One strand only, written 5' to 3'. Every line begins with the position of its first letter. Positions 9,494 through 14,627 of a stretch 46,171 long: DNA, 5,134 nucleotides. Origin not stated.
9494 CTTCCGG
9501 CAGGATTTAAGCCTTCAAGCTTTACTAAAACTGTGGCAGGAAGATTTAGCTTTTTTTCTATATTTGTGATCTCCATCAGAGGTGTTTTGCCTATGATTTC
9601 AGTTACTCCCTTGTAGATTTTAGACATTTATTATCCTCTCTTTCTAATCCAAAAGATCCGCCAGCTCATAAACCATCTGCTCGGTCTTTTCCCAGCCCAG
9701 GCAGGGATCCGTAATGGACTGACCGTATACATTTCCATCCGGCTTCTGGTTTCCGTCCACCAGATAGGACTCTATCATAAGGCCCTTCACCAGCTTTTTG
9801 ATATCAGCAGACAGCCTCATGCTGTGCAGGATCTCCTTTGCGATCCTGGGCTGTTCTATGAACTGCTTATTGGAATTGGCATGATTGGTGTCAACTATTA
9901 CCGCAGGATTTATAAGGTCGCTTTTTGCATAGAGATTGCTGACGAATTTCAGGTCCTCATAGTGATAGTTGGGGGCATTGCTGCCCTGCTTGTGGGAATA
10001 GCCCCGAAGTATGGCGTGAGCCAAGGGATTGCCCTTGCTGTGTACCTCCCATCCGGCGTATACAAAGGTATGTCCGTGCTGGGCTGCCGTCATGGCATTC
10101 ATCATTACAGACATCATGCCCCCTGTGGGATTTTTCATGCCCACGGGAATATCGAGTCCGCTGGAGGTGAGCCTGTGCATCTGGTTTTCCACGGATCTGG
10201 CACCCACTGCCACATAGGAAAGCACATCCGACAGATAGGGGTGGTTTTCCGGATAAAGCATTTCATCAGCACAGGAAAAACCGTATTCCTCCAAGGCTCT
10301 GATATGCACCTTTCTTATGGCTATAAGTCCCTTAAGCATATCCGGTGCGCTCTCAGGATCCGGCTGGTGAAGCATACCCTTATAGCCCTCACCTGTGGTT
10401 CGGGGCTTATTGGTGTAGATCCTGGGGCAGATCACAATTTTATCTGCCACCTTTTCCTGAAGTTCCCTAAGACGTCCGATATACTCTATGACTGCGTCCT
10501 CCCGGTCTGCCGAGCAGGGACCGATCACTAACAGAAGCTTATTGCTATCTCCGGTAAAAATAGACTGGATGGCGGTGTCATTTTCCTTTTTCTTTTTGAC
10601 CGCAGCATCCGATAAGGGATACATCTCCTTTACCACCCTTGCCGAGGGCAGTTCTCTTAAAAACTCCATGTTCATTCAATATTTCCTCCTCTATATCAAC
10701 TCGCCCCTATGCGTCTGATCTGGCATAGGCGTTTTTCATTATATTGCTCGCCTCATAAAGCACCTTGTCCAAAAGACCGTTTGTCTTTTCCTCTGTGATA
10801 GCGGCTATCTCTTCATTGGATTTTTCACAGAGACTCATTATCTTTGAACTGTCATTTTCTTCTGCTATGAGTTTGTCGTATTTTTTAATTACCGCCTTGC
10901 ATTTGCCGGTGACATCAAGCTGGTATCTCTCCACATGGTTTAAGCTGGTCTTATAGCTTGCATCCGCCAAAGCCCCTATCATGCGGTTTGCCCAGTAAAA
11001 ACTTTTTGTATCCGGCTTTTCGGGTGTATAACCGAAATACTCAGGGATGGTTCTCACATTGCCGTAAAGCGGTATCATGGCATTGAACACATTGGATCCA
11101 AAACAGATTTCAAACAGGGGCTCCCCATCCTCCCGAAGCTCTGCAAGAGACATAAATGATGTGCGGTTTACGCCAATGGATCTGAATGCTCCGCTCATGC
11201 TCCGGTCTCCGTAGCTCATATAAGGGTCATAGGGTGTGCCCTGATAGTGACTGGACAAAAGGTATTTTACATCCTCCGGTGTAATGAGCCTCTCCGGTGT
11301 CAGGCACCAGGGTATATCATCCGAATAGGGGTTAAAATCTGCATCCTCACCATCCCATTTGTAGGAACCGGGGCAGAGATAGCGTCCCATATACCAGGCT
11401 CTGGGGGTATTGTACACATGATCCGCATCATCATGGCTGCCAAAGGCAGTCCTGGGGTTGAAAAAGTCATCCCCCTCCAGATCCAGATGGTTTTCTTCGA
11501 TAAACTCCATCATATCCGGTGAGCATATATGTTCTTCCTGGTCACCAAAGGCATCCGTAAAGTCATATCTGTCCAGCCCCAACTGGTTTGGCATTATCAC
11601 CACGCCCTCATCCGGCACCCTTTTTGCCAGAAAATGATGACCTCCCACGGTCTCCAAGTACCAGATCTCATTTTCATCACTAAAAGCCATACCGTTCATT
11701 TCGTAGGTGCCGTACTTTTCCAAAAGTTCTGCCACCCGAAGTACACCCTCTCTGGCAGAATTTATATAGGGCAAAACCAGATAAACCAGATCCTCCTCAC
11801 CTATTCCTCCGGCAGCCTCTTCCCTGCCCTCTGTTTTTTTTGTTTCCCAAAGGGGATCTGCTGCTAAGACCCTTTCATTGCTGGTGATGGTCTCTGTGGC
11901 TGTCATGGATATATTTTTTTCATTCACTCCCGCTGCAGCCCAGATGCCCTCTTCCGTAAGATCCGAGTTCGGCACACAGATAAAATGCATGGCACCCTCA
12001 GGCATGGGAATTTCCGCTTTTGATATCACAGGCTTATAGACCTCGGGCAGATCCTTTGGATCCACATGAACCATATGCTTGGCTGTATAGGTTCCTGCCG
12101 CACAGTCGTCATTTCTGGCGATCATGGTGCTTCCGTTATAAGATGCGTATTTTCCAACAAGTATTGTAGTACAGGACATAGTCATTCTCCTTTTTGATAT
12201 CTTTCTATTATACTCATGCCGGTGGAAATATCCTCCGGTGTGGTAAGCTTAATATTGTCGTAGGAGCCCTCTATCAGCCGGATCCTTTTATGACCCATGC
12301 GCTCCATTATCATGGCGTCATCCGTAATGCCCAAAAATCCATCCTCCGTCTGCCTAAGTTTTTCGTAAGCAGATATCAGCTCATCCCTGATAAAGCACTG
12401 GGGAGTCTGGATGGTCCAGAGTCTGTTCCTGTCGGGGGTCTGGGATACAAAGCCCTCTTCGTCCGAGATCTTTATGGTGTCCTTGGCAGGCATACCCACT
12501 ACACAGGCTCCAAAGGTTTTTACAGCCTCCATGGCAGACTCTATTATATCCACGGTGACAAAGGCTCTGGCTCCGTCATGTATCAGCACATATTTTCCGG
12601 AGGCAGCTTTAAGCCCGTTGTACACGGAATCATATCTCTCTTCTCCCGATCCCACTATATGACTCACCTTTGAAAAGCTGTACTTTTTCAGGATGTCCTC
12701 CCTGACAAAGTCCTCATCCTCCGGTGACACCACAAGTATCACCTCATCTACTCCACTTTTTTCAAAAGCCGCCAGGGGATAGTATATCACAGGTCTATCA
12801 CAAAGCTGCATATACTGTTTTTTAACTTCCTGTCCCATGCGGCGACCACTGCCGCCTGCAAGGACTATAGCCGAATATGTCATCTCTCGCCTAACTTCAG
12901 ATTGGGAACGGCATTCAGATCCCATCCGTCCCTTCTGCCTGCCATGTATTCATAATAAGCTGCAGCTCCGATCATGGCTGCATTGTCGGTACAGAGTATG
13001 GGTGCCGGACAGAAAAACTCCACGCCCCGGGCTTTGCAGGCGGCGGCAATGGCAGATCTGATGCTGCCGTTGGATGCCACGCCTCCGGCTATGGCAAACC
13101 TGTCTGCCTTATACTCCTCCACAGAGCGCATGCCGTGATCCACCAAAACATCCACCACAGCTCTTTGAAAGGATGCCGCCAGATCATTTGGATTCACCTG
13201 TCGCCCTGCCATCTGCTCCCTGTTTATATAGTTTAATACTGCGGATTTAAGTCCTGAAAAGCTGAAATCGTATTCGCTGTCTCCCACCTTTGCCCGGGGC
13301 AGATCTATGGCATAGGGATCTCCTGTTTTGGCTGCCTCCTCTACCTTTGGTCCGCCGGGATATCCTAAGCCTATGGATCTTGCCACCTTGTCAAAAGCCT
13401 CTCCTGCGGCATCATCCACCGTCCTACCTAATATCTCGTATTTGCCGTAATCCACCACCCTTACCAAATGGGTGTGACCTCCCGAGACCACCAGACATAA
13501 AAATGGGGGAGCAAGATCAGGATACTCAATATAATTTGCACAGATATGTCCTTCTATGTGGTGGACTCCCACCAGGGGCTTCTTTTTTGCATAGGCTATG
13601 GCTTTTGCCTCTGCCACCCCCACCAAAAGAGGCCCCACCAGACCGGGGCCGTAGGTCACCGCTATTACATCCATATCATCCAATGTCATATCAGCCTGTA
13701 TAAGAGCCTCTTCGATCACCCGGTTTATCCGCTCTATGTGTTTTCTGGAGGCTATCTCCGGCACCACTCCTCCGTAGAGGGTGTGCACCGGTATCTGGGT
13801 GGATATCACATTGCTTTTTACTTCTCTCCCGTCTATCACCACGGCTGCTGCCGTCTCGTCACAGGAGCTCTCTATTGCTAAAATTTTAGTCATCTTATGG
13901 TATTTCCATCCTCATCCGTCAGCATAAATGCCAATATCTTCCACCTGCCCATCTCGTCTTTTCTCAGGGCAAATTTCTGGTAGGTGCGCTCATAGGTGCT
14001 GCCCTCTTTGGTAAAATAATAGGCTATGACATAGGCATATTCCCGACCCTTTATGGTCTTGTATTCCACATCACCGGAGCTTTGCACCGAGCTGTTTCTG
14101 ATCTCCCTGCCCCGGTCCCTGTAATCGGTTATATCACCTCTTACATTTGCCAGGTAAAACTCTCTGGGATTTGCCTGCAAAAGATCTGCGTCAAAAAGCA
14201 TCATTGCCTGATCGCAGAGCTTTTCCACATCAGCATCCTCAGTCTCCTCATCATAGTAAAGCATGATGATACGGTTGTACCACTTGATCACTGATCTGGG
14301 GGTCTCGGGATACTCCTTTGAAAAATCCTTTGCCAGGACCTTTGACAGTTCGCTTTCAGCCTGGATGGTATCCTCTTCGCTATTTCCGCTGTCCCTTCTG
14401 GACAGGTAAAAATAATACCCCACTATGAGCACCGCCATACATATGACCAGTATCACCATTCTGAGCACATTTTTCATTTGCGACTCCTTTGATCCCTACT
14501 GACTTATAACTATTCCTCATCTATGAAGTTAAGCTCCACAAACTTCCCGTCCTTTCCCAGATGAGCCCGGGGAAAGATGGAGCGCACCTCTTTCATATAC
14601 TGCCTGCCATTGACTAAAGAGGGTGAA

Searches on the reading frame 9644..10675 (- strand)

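Call 8: search_protein_families(library=pfam, proteins=[window:9644-10675:-], max_evalue=0.00001)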
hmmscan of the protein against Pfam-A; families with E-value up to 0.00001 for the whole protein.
window:9644-10675:- (343 aa): 1 family
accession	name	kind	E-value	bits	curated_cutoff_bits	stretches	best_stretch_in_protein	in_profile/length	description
PF00793.26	DAHP_synth_1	-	6.1e-49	166.8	25.5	1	37-334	8-268/270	DAHP synthetase I family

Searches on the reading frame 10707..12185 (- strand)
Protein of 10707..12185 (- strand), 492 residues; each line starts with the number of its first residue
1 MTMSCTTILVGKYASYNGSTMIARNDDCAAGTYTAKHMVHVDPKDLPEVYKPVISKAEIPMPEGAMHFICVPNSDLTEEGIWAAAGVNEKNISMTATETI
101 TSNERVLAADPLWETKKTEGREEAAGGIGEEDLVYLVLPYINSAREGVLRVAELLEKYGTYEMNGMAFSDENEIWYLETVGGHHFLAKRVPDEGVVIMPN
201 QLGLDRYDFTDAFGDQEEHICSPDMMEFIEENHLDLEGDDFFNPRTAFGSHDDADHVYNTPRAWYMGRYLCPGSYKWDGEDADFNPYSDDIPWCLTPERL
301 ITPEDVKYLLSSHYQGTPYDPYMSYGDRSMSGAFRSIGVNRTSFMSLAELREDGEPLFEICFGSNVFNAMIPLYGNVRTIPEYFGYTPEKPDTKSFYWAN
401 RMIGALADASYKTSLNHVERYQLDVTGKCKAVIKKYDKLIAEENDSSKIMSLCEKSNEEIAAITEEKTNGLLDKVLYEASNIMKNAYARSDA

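Call 8: search_protein_families(library=pfam, proteins=[window:10707-12185:-], max_evalue=0.00001)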
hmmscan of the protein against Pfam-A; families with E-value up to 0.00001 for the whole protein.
window:10707-12185:- (492 aa): 1 family
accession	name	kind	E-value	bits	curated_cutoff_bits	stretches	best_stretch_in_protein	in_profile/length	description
PF03577.20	Peptidase_C69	-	7.8e-141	470.1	23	1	4-423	1-401/402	Peptidase family C69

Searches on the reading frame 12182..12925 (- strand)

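Call 8: search_protein_families(library=pfam, proteins=[window:12182-12925:-], max_evalue=0.00001)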
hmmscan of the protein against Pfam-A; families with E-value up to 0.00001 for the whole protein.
window:12182-12925:- (247 aa): 3 families
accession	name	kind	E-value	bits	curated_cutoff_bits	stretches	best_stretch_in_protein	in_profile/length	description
PF01128.25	IspD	-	6e-56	190.1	27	1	19-241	3-220/221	2-C-methyl-D-erythritol 4-phosphate cytidylyltransferase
PF12804.13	NTP_transf_3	-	1.3e-13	51.8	27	1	19-148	1-124/160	MobA-like NTP transferase domain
PF00483.29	NTP_transferase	-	6.1e-08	33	21.2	1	19-91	2-79/245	Nucleotidyl transferase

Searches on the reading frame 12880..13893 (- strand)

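Call 8: search_protein_families(library=pfam, proteins=[window:12880-13893:-], max_evalue=0.00001)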
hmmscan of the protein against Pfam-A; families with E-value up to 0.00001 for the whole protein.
window:12880-13893:- (337 aa): 3 families
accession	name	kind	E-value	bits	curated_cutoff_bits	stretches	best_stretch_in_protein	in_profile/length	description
PF00814.31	TsaD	-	1.6e-94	316.9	24.8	1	25-309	2-263/264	tRNA N6-adenosine threonylcarbamoyltransferase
PF02543.21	Carbam_trans_N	-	2.7e-08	34.1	24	1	99-311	119-345/346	Carbamoyltransferase N-terminus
PF22521.2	HypF_C_2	-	6.1e-07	29.9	27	1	229-305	158-236/241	Carbamoyltransferase, Kae1-like Domain, second subdomain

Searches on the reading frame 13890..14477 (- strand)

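Call 9: search_protein_families(library=pfam, proteins=[window:13890-14477:-], max_evalue=0.00001)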
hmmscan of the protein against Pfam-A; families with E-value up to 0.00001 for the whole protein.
window:13890-14477:- (195 aa): 1 family
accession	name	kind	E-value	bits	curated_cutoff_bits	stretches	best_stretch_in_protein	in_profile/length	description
PF20462.4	DUF6715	-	2.7e-51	174.3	27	1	2-191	3-189/192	Domain of unknown function (DUF6715)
